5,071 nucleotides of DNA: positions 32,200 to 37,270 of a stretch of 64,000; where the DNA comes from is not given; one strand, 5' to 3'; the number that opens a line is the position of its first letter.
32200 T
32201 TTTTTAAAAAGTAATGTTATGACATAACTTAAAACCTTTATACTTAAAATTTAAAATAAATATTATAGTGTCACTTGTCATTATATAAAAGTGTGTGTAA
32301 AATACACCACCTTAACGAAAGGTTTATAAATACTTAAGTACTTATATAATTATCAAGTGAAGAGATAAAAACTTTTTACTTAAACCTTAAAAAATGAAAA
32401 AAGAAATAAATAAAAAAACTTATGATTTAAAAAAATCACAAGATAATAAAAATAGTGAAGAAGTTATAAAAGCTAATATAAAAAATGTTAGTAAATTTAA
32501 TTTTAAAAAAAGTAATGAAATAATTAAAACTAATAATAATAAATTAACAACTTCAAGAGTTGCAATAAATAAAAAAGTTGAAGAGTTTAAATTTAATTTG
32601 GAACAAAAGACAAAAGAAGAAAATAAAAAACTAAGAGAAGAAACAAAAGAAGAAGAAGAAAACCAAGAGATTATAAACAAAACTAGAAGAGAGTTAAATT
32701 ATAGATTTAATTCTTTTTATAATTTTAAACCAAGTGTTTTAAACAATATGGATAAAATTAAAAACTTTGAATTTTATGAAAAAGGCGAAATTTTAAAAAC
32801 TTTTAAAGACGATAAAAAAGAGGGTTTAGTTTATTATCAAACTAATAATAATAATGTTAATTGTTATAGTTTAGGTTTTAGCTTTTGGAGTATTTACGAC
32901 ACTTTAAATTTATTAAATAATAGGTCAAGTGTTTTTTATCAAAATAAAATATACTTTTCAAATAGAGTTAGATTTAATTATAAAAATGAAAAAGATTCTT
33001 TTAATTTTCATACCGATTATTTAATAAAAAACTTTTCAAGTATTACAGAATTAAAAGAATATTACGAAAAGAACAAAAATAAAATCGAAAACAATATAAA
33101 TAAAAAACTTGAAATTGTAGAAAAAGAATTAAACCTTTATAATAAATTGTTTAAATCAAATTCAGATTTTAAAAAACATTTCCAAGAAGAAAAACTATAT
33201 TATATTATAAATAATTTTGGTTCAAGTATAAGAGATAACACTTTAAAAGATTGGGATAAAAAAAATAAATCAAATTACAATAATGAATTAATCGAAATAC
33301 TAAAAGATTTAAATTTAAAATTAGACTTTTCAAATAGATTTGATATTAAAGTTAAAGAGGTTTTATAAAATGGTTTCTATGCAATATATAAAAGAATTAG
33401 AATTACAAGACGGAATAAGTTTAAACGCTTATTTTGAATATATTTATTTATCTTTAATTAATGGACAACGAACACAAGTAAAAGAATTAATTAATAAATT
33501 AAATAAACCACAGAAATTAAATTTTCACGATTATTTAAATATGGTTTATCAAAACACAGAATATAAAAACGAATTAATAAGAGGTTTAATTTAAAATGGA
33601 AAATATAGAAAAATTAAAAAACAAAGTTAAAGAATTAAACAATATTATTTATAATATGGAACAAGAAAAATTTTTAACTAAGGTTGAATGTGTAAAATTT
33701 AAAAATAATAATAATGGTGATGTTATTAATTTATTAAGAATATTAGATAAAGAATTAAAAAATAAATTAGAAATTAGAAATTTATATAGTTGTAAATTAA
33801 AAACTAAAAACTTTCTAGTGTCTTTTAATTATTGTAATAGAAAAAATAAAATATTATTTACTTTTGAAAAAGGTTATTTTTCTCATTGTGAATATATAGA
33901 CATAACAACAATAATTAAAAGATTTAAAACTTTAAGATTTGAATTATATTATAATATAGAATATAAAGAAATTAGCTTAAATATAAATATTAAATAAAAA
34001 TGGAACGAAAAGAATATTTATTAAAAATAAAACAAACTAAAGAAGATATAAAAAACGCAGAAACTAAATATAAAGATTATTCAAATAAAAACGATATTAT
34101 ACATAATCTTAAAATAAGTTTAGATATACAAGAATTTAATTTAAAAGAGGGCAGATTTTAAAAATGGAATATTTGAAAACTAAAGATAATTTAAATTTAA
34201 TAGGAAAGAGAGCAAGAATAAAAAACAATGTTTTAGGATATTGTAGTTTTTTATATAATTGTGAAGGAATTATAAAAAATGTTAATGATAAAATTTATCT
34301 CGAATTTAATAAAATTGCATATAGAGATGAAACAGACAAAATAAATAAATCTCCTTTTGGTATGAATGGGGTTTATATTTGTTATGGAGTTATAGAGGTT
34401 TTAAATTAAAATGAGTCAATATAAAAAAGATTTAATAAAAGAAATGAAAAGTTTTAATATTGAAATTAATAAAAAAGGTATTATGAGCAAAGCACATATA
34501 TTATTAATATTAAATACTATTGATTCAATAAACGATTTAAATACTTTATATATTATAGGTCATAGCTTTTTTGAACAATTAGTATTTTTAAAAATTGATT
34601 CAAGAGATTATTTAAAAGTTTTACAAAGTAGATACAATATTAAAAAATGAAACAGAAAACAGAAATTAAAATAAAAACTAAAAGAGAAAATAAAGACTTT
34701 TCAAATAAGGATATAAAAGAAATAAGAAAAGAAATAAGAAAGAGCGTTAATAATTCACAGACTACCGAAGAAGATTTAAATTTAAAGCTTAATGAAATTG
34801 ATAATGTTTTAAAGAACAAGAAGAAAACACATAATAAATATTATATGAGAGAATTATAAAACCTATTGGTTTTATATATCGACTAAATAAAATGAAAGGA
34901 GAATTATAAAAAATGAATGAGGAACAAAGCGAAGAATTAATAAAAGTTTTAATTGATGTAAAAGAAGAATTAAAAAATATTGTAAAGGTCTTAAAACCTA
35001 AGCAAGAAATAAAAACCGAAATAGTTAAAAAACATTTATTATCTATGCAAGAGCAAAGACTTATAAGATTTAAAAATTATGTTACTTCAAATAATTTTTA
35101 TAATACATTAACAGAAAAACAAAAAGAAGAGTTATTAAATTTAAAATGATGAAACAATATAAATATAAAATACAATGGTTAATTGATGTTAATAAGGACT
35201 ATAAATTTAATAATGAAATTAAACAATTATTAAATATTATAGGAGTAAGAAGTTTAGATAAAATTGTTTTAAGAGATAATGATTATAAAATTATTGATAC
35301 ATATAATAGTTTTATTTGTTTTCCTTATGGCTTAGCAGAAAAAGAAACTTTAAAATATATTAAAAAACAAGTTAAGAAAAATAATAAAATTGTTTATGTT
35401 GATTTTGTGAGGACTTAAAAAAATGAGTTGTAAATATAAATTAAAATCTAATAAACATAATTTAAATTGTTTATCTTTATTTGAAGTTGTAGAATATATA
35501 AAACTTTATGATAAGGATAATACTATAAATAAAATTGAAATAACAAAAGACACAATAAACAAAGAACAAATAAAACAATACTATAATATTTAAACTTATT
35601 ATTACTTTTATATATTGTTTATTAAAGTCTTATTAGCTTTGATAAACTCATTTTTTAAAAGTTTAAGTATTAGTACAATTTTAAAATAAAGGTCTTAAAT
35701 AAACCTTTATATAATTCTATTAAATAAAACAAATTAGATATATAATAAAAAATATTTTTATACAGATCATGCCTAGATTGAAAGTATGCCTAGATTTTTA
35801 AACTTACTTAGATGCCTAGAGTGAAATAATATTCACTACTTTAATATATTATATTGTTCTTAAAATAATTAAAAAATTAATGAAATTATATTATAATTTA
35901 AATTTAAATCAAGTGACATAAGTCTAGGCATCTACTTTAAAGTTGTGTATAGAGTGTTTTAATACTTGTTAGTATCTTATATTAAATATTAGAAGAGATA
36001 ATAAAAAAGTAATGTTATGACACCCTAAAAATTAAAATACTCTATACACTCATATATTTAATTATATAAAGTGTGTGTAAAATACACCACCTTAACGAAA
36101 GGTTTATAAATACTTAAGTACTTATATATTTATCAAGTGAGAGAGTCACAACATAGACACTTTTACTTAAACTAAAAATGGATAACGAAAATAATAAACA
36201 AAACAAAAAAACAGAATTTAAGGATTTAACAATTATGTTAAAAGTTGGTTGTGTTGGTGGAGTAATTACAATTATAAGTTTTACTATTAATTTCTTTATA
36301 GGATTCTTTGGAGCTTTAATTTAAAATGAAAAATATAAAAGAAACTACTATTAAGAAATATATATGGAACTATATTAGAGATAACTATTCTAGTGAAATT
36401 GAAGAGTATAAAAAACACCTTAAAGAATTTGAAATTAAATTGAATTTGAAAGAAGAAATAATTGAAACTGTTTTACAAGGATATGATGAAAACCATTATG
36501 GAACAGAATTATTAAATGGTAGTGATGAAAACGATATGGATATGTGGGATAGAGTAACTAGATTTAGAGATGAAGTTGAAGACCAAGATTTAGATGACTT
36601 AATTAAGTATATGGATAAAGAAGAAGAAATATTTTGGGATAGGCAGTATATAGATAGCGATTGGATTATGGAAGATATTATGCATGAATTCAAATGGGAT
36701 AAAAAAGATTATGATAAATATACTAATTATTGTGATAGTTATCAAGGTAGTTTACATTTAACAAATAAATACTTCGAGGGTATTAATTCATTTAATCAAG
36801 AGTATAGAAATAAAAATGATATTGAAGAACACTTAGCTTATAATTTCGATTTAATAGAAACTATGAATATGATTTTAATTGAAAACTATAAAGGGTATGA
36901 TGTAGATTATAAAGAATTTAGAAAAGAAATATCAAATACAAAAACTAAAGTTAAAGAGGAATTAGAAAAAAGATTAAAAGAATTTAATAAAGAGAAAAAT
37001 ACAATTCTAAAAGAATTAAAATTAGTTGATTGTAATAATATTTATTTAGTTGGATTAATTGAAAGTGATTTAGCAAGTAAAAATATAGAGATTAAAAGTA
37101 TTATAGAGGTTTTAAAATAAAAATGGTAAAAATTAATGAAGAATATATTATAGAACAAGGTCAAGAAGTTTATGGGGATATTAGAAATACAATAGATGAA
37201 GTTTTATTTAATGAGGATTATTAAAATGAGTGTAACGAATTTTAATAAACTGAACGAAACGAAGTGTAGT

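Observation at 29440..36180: Hyper-AT island with RadC/JAB gene, triplicated promoter-leader and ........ boundary clusters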

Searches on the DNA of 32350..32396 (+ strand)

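Call 98: build_rna_model(alignment_id=A6)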
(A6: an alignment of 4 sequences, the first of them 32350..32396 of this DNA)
Model R1 built from alignment A6 (4 sequences, 61 columns); structure: RNAalifold consensus.
model positions 51; base pairs 9; branch points 0; effective number of sequences 4; information 0.994 bits per position. Calibrated on 0.2 Mb of random sequence (short: E-values are rough).
structure used (alignment columns):
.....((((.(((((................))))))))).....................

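Call 99: search_with_rna_model(model_id=R1, sources=[window, L102, L170, L172], max_evalue=1)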
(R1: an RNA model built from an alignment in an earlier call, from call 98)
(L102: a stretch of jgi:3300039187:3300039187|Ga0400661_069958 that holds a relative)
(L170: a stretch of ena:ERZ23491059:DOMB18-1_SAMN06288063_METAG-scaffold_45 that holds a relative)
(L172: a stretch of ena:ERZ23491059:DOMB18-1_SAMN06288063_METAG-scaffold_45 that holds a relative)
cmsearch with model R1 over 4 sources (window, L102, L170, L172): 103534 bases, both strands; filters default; matches with E-value up to 1: 4.
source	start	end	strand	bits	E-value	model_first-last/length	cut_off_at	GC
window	36130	36180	+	70.1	3.5e-10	1-51/51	no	0.29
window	32350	32393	+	60.8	1.9e-08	1-51/51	no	0.2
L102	520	569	+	56.9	1e-07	1-51/51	no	0.28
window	29833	29875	+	52.1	8.3e-07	1-51/51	no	0.12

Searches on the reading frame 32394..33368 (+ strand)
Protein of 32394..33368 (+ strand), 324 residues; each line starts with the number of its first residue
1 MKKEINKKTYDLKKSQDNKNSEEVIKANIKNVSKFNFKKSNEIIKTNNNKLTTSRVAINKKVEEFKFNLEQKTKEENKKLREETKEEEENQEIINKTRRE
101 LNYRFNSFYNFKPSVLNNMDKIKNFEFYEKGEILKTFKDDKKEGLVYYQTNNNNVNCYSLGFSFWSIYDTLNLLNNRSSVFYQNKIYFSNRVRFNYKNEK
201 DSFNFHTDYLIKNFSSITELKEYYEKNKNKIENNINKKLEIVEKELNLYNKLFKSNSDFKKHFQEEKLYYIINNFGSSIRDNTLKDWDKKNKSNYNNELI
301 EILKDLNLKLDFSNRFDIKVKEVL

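Call 13: search_protein_families(library=pfam, proteins=[window:32394-33368:+], max_evalue=0.01)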
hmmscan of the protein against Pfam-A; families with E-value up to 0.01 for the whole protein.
window:32394-33368:+ (324 aa): 0 families

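Call 18: search_protein_families(library=phrogs, proteins=[window:32394-33368:+], max_evalue=0.001)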
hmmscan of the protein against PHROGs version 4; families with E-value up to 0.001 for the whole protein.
window:32394-33368:+ (324 aa): 0 families

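Call 21: find_encoding_contigs(protein=window:32394-33368:+, flank=10000, max_places=6)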
Protein window:32394-33368:+ (324 aa): 3 contigs read that carry it; 2 places shown.
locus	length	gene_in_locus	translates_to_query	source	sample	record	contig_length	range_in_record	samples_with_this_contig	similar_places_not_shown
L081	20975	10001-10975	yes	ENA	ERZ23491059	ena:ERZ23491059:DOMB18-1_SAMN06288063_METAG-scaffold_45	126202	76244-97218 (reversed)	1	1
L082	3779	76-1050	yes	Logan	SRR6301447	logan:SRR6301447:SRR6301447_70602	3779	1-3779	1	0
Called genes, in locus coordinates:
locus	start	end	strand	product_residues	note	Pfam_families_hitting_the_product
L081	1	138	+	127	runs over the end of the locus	-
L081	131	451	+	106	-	-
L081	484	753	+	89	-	-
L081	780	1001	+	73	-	-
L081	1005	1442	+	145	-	-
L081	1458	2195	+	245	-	-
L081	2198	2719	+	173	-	-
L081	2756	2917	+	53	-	-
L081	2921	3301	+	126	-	-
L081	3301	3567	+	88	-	-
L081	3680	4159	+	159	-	PF00717:Peptidase_S24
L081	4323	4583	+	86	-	-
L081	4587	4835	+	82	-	-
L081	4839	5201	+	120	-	-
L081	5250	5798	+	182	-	-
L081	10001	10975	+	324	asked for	-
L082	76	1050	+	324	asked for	-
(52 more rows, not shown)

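Call 59: find_homologous_proteins(query=window:32394-33365:+, max_evalue=0.001)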
Query window:32394-33365:+ (324 aa): 1 proteins with E <= 0.001 among 8000 candidates.
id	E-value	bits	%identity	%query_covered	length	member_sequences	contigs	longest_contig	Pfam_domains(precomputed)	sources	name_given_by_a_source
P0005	1.5e-192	657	100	100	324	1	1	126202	-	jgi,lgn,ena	-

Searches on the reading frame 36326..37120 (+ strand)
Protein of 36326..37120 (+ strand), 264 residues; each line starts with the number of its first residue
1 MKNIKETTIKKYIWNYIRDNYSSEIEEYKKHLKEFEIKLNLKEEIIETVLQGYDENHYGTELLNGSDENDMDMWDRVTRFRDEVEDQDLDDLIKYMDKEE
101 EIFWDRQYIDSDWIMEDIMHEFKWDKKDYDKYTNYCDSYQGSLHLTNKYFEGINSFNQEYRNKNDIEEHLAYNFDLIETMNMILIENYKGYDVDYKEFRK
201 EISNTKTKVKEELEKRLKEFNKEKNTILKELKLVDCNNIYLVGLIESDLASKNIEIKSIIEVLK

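Call 13: search_protein_families(library=pfam, proteins=[window:36326-37120:+], max_evalue=0.01)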
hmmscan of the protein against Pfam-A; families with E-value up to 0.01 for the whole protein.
window:36326-37120:+ (264 aa): 0 families

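Call 18: search_protein_families(library=phrogs, proteins=[window:36326-37120:+], max_evalue=0.001)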
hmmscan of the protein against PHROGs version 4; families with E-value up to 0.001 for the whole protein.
window:36326-37120:+ (264 aa): 0 families

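Call 20: find_related_loci(query=window:36326-37120:+, collection=viral_contigs, flank=10000)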
Query window:36326-37120:+ (264 aa) in viral_contigs; peptide patterns used: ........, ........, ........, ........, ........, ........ (x = any residue, [..] = any of these).
29 stretches matched a pattern, but none encodes a relative of the query by tblastn (E <= 1e-3).
